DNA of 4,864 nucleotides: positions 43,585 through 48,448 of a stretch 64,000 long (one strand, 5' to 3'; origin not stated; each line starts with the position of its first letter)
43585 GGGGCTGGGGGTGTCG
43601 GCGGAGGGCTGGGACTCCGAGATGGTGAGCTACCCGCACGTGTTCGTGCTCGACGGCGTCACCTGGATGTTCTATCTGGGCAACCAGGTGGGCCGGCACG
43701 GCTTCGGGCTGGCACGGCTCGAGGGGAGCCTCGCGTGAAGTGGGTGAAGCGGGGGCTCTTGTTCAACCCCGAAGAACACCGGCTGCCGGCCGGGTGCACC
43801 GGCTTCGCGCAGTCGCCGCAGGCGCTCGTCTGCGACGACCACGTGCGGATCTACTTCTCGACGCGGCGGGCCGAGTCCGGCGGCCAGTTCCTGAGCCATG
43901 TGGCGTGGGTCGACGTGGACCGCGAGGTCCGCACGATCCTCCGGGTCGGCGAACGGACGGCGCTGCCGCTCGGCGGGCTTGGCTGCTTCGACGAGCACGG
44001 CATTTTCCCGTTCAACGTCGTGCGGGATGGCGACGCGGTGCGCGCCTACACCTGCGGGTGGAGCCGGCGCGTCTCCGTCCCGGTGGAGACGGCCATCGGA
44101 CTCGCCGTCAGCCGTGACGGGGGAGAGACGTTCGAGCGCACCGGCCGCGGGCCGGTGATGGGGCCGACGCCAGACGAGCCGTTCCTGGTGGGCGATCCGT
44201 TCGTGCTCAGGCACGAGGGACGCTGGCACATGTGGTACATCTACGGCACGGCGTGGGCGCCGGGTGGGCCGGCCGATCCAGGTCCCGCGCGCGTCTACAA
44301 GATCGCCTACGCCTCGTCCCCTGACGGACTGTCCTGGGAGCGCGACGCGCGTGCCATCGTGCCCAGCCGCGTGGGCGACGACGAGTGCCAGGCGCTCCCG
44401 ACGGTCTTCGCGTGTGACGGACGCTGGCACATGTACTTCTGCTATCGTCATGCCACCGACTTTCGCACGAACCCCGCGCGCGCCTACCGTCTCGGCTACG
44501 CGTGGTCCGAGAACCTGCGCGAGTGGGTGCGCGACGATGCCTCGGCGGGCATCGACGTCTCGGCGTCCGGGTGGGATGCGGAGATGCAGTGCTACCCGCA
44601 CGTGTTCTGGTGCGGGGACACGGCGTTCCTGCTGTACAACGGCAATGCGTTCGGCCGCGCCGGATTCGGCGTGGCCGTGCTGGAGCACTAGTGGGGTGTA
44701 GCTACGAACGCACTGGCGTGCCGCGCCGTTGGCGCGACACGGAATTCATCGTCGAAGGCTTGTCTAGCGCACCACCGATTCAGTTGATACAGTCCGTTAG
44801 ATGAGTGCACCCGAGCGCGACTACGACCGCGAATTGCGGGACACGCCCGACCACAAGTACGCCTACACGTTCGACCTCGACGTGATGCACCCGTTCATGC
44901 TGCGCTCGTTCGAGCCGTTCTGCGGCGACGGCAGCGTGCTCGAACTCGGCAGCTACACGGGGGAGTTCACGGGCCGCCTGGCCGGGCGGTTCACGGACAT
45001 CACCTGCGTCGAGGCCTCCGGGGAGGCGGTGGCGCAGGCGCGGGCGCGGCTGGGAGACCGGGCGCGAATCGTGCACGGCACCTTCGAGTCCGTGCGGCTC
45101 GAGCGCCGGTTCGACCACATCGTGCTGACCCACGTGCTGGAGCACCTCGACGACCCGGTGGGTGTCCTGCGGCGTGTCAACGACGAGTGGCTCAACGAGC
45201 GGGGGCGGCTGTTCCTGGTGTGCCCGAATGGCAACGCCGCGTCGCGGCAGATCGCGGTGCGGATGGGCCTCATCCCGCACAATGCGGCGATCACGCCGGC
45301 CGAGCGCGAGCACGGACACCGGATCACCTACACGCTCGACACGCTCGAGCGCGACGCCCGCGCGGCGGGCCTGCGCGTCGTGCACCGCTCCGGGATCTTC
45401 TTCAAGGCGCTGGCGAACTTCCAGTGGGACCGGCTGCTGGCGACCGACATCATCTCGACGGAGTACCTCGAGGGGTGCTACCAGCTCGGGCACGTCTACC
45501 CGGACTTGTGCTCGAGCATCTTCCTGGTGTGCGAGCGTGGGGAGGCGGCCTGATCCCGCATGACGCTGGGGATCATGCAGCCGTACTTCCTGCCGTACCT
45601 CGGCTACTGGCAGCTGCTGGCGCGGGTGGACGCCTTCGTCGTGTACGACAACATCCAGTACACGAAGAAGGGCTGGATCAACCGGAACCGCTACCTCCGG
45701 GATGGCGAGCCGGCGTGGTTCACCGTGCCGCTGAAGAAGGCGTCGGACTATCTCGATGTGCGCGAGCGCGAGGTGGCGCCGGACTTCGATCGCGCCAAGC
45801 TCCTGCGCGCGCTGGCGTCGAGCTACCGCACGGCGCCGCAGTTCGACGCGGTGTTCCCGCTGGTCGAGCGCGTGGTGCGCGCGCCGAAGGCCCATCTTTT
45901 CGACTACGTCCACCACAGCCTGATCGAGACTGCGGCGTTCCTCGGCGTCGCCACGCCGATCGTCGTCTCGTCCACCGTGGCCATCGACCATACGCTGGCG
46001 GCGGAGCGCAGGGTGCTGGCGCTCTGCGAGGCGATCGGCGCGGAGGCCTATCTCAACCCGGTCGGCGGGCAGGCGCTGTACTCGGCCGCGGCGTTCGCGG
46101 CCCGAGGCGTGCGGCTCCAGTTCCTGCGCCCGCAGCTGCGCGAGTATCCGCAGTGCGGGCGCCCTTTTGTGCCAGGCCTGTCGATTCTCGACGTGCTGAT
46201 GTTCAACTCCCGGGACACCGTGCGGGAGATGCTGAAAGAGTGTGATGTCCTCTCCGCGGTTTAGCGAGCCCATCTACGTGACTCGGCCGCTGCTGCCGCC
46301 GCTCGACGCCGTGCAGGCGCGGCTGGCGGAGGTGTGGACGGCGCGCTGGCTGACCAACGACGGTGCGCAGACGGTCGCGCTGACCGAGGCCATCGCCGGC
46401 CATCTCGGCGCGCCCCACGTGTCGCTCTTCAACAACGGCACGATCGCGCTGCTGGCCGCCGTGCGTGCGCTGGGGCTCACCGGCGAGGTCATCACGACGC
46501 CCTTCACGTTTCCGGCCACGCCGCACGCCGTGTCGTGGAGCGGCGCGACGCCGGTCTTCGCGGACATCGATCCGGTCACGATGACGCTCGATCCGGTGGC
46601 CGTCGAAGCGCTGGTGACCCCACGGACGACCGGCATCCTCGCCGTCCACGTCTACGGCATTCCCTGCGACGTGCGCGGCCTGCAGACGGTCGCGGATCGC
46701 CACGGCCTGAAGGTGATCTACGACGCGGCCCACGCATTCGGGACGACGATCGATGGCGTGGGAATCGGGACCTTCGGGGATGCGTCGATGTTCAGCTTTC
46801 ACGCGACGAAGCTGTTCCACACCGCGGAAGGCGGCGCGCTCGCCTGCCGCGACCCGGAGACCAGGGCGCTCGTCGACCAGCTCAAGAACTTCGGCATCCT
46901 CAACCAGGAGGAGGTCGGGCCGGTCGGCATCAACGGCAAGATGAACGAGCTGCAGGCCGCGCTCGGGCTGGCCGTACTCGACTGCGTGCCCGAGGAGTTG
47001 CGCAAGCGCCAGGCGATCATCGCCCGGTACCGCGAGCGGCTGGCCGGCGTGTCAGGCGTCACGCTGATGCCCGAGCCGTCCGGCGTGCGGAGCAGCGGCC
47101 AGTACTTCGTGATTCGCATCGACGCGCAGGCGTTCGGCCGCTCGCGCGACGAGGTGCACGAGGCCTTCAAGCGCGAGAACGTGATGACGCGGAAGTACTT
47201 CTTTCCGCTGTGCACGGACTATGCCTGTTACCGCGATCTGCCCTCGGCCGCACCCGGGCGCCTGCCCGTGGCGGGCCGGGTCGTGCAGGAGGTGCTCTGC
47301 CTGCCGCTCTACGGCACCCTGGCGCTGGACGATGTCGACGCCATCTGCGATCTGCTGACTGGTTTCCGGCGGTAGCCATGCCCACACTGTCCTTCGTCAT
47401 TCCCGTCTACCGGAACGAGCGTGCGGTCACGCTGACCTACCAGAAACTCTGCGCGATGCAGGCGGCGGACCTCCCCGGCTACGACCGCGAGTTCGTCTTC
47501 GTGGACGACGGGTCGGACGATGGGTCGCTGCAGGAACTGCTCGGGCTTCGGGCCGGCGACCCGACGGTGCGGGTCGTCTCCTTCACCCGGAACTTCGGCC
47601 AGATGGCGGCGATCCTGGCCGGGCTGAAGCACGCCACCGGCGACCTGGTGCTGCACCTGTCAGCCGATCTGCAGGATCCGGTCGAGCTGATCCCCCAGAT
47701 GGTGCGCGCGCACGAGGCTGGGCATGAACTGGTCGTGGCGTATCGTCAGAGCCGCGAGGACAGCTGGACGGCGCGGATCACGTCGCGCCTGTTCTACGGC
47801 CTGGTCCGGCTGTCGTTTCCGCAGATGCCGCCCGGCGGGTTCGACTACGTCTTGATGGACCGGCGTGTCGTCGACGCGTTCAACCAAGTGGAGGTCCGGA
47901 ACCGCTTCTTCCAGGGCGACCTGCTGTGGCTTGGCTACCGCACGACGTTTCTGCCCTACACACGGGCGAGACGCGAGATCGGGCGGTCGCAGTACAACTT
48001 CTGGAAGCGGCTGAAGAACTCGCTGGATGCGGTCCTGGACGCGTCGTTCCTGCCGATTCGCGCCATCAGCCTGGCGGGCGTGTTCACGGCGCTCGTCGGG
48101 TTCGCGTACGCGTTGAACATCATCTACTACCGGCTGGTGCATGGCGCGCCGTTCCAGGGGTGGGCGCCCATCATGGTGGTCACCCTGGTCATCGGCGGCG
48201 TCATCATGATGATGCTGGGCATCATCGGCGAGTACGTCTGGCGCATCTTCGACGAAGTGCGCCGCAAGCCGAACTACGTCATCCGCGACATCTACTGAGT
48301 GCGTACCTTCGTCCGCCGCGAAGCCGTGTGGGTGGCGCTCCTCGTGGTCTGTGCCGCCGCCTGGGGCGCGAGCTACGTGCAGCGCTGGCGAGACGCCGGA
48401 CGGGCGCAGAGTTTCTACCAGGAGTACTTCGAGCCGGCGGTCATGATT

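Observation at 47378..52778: GT2 polyprenyl-phosphate sugar synthase followed directly by two paralogous 650-840-aa membrane proteins of an unrecognised family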

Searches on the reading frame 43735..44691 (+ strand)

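Call 13: search_protein_families(library=pfam, proteins=[window:43738-44691:+], max_evalue=0.001)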
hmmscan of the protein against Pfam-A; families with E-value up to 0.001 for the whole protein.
window:43738-44691:+ (317 aa): 0 families

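Call 66: search_protein_families(library=ncbifam, proteins=[window:43735-44691:+], max_evalue=0.01)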
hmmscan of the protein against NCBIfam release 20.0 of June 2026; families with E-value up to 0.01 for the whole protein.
window:43735-44691:+ (318 aa): 1 family
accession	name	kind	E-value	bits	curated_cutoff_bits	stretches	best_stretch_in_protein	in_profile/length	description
NF052550.1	BManbPhaseBMBP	equivalog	4.4e-07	29.5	450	1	187-267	57-133/296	beta-1,2-mannobiose phosphorylase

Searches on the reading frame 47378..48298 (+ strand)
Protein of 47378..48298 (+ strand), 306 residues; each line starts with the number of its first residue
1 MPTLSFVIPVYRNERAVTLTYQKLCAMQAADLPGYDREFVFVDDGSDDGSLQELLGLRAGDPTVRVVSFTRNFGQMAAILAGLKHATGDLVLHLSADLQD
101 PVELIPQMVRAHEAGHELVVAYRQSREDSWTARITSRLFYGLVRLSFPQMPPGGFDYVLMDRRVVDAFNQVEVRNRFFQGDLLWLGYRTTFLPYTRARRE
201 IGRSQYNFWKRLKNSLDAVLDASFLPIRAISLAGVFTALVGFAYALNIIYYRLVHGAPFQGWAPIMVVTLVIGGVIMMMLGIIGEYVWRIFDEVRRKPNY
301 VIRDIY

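Call 3: search_protein_families(library=pfam, proteins=[window:47378-48298:+], max_evalue=1)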
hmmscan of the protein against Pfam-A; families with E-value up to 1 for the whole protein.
window:47378-48298:+ (306 aa): 4 families
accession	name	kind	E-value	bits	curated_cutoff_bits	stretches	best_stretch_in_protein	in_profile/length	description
PF00535.33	Glycos_transf_2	-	9e-24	84.7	23.3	1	5-138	1-130/168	Glycosyl transferase family 2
PF10111.15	Glyco_tranf_2_2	-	0.022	14.7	27.3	1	5-97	1-91/276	Glycosyltransferase like family 2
PF13704.12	Glyco_tranf_2_4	-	0.081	13.9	27.5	1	38-97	21-81/98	Glycosyl transferase family 2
PF04689.18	S1FA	-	0.28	11.8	21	1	260-291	5-34/66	DNA binding protein S1FA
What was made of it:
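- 47378..48298 (+): GT2a: ArnC/GtrB/PgfS-type polyprenyl-phosphate sugar synthase (306 aa, two C-terminal TM helices). Pfam Glycos_transf_2, 84.7 bits (call 3).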

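Call 4: search_protein_families(library=ncbifam, proteins=[window:47378-48298:+], max_evalue=1)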
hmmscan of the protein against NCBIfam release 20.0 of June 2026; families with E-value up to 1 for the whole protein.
window:47378-48298:+ (306 aa): 18 families
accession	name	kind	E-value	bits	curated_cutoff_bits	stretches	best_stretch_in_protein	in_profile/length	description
NF047588.1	GlcsyltransPgfSStrep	equivalog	7.4e-60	202.7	500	1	4-304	3-304/308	glycosyltransferase PgfS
NF007986.1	PRK10714.1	equivalog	4.5e-47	160.6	529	1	4-304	8-310/316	undecaprenyl-phosphate 4-deoxy-4-formamido-L-arabinose transferase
NF041875.1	EPS_EpsD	equivalog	3.5e-10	39.8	370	1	4-120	1-112/325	exopolysaccharide biosynthesis glycosyltransferase EpsD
TIGR03937.1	PgaC_IcaA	equivalog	1.9e-08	33.7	422.3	1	2-97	45-135/407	poly-beta-1,6-N-acetyl-D-glucosamine synthase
TIGR04242.1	nodulat_NodC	equivalog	3.2e-07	29.7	550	1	1-134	47-181/395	chitooligosaccharide synthase NodC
TIGR03965.1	mycofact_glyco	equivalog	8.2e-07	28.2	280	1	2-98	74-165/467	mycofactocin biosynthesis glycosyltransferase MftF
TIGR04283.1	glyco_like_mftF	equivalog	2.7e-06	27.1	182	1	4-150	1-134/221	TIGR04283 family arsenosugar biosynthesis glycosyltransferase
NF007482.0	PRK10073.1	equivalog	6.2e-06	25.4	423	1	2-97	6-95/334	glycosyltransferase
TIGR04009.1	wcaE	equivalog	4.2e-05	23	369.2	1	4-96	3-91/248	colanic acid biosynthesis glycosyltransferase WcaE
NF047683.1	TeichurnBiosyTuaG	equivalog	0.00027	20.6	400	1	2-97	6-96/252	teichuronic acid biosynthesis protein TuaG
NF058614.1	PPMAGASynPpgS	equivalog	0.00074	19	370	1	38-129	28-119/226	polyprenyl-phospho-N-acetylgalactosaminyl synthase PpgS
NF050819.1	PolSacchBiosHfsG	equivalog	0.0078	15.4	500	1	2-100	12-105/302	polysaccharide biosynthesis protein HfsG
NF040823.1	deglyc_PfpI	equivalog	0.011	15.6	330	1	91-160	3-67/166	deglycase PfpI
NF010496.0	PRK13915.1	equivalog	0.013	14.6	262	1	3-105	32-135/307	glucosyl-3-phosphoglycerate synthase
TIGR03111.1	glyc2_xrt_Gpos1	hypoth_equivalog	0.014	14.2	363.95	1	2-117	49-161/439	TIGR03111 family XrtG-associated glycosyltransferase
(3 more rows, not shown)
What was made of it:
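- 47378..48298 (+): NCBIfam full-length matches to PgfS (203 bits) and ArnC PRK10714 (161 bits), both below the equivalog cut-offs (call 4).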
